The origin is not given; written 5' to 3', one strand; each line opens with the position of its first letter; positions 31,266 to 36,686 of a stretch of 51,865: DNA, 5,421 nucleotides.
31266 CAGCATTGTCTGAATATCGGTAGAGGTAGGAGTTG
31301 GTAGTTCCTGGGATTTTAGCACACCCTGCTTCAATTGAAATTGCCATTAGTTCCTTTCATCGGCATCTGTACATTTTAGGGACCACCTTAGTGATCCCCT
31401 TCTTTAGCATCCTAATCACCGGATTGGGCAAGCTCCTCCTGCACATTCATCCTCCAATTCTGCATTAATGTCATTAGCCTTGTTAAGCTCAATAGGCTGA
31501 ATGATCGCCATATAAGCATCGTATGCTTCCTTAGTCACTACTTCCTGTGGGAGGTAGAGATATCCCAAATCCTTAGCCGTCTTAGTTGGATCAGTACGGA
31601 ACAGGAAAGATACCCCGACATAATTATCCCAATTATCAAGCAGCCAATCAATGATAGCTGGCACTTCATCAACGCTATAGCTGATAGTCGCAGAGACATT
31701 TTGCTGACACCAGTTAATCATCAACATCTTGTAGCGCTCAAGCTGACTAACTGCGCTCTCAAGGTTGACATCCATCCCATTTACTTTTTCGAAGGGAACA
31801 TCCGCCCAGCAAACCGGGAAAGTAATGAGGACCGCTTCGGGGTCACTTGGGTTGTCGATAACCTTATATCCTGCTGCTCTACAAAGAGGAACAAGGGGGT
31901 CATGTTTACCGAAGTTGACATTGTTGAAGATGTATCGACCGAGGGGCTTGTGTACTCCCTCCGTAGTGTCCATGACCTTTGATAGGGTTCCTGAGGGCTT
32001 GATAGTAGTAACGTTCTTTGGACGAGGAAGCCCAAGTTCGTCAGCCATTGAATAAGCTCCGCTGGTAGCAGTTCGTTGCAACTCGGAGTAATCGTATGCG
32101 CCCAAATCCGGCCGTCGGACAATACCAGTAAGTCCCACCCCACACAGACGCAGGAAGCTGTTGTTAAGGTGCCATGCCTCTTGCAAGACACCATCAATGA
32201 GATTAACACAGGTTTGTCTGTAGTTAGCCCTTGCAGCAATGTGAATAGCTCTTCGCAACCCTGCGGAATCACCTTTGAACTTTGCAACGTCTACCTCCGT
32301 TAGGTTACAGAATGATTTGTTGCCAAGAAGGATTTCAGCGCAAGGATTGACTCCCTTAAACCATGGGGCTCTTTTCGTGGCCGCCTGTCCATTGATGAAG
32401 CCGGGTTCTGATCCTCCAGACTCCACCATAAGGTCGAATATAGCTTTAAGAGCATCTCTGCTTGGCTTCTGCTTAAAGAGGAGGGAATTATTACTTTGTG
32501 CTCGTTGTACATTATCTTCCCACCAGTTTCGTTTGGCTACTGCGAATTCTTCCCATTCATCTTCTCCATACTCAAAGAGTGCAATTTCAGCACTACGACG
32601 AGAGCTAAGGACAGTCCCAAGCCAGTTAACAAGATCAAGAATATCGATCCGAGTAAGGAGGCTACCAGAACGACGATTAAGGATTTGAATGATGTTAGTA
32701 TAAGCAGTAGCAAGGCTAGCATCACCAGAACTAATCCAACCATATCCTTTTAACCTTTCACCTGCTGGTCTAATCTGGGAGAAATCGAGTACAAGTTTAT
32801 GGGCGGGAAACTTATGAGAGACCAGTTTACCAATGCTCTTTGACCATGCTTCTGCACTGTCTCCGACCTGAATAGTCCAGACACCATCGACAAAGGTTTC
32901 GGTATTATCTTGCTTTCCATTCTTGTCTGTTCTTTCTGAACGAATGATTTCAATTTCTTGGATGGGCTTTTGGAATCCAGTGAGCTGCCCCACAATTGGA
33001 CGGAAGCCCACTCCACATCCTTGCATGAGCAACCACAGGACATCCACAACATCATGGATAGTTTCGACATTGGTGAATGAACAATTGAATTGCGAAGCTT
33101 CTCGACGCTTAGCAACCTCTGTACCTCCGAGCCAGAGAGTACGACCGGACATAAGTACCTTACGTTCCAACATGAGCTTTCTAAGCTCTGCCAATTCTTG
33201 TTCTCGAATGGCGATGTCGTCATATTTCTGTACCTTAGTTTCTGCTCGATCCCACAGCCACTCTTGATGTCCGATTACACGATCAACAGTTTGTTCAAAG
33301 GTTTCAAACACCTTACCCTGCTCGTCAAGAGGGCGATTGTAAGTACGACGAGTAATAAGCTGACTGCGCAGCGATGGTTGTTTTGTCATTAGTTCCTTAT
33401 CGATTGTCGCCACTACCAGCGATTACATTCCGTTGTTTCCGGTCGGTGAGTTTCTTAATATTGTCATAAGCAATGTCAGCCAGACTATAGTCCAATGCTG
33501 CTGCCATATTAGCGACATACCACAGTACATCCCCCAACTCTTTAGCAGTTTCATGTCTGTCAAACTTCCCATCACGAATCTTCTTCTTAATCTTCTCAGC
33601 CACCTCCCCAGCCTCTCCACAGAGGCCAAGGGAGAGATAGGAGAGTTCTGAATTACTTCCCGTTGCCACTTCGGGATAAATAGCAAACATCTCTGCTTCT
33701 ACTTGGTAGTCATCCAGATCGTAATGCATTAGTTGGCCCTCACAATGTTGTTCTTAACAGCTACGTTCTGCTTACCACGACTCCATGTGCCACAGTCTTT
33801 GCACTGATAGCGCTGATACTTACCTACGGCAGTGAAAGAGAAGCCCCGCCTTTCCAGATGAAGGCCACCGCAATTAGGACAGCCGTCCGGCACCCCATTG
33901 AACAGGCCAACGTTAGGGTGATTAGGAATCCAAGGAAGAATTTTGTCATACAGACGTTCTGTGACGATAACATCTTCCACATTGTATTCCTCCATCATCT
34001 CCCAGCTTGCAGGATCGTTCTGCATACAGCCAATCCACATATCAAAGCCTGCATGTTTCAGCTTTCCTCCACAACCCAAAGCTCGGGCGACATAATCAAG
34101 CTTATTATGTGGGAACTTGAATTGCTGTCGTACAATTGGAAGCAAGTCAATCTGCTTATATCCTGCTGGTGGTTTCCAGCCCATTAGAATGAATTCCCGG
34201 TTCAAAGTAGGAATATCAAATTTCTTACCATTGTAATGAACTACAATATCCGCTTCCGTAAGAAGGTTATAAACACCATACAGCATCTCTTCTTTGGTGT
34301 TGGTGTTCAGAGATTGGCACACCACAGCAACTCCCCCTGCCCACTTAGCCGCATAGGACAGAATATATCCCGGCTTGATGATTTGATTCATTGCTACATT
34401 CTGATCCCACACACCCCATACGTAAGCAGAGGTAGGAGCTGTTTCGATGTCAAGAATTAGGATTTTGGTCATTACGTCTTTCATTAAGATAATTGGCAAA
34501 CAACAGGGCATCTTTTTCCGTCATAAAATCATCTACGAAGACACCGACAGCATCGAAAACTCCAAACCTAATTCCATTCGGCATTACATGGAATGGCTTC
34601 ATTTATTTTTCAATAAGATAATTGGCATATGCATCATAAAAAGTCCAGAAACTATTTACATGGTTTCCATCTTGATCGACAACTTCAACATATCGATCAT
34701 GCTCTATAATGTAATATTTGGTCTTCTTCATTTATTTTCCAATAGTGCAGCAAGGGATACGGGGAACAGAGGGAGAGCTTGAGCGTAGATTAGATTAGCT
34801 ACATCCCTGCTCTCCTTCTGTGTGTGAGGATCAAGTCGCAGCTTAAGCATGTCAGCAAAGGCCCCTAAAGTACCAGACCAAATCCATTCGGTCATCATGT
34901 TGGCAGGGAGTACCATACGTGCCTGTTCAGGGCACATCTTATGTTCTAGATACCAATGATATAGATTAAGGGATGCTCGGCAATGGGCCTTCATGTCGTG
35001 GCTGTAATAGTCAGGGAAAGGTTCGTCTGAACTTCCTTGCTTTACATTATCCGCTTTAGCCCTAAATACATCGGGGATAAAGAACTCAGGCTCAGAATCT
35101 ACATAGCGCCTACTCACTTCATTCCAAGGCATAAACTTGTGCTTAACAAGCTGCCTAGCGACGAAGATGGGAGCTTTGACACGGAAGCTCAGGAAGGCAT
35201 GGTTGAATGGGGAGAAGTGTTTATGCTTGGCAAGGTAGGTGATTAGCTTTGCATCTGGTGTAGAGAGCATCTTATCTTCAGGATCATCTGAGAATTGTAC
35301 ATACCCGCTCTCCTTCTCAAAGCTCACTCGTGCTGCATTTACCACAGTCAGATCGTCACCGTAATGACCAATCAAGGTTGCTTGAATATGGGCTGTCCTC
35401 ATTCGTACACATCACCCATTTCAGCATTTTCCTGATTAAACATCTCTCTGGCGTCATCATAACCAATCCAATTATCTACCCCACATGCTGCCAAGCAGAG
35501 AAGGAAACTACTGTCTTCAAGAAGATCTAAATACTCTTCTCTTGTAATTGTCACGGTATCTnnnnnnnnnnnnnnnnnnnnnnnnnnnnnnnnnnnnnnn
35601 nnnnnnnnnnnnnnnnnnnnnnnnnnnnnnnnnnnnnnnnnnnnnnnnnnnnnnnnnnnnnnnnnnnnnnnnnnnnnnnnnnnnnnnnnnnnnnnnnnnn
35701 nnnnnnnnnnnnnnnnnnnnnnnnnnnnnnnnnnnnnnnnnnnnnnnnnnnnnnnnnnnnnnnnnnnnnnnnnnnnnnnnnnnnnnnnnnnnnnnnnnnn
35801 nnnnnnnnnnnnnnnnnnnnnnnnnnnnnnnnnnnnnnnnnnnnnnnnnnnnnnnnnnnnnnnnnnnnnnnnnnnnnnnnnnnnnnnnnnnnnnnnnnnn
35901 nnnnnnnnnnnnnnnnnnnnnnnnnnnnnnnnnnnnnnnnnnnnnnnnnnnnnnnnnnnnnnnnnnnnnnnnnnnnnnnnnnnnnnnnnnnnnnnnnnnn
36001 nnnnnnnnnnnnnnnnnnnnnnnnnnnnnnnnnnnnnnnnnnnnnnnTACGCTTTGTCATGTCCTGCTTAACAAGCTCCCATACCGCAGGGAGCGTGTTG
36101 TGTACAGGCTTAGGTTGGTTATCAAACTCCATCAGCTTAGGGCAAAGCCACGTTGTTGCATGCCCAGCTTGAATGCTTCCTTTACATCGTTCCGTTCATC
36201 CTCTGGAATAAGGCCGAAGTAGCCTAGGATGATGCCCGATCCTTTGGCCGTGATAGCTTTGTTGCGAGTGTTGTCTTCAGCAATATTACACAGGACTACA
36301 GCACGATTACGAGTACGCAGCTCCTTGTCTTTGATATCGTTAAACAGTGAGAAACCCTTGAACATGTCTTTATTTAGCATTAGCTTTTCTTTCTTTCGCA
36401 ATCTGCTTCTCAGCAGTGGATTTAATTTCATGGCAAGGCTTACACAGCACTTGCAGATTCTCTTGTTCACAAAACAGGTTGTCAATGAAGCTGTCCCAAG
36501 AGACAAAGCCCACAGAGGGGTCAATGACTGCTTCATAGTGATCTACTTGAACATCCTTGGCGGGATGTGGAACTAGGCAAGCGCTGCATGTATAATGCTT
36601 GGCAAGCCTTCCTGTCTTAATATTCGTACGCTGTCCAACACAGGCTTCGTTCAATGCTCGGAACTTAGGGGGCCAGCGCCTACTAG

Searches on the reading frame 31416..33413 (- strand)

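Call 15: search_protein_families(library=phrogs, proteins=[window:31416-33413:-])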
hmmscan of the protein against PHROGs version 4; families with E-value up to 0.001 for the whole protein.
window:31416-33413:- (665 aa): 1 family
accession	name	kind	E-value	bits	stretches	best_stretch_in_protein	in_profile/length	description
phrog_367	-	DNA, RNA and nucleotide metabolism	3.9e-170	568.4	1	11-665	29-697/701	ribonucleotide reductase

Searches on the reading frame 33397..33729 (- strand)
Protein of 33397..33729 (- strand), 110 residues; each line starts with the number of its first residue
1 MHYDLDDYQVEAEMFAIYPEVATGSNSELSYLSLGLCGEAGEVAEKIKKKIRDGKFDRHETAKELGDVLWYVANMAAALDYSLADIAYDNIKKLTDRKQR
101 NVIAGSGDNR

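Call 83: search_protein_families(library=phrogs, proteins=[window:33397-33729:-], max_evalue=0.001)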
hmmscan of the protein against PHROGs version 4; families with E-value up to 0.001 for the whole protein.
window:33397-33729:- (110 aa): 3 families
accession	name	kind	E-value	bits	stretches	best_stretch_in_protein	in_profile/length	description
phrog_229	-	other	6.4e-37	128.9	1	4-110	249-358/533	MazG-like pyrophosphatase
phrog_22758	-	other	2.2e-11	44.9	1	32-98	133-203/221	MazG-like pyrophosphatase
phrog_37613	-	other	0.00043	20.4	1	29-97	293-362/394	MazG-like pyrophosphatase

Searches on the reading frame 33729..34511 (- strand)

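Call 83: search_protein_families(library=phrogs, proteins=[window:33729-34511:-], max_evalue=0.001)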
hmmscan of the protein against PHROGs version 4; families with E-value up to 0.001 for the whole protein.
window:33729-34511:- (260 aa): 3 families
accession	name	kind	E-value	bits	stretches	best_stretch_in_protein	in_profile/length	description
phrog_403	-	DNA, RNA and nucleotide metabolism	3.1e-94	316.5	1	11-254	61-311/321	DNA polymerase exonuclease subunit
phrog_17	-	DNA, RNA and nucleotide metabolism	9.6e-14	51.3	1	12-198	667-831/1445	DNA polymerase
phrog_192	-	DNA, RNA and nucleotide metabolism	3.6e-06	27.6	1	73-149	173-248/397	DNA polymerase exonuclease subunit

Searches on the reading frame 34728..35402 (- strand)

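Call 83: search_protein_families(library=phrogs, proteins=[window:34728-35402:-], max_evalue=0.001)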
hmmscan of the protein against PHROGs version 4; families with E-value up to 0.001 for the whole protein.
window:34728-35402:- (224 aa): 6 families
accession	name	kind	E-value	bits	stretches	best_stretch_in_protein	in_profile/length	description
phrog_85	-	DNA, RNA and nucleotide metabolism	1.5e-64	219.9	1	6-223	371-586/866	thymidylate synthase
phrog_10644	-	DNA, RNA and nucleotide metabolism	9e-23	82.1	1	81-203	11-137/160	thymidylate synthase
phrog_28804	-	DNA, RNA and nucleotide metabolism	1.6e-14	55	1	142-220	8-85/91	thymidylate synthase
phrog_23580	-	DNA, RNA and nucleotide metabolism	4.4e-11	44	1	7-74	2-65/178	thymidylate synthase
phrog_26005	-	unknown function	9.2e-10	39.4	1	3-71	7-65/310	-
phrog_22708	-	DNA, RNA and nucleotide metabolism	9.5e-06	26.2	1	42-115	63-139/242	thymidylate synthase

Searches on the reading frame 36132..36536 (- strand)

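Call 83: search_protein_families(library=phrogs, proteins=[window:36132-36536:-], max_evalue=0.001)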
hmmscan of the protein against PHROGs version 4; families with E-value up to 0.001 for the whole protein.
window:36132-36536:- (134 aa): 1 family
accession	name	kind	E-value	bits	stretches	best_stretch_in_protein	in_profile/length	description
phrog_17365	-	unknown function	3e-08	34.8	1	56-92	2-38/84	-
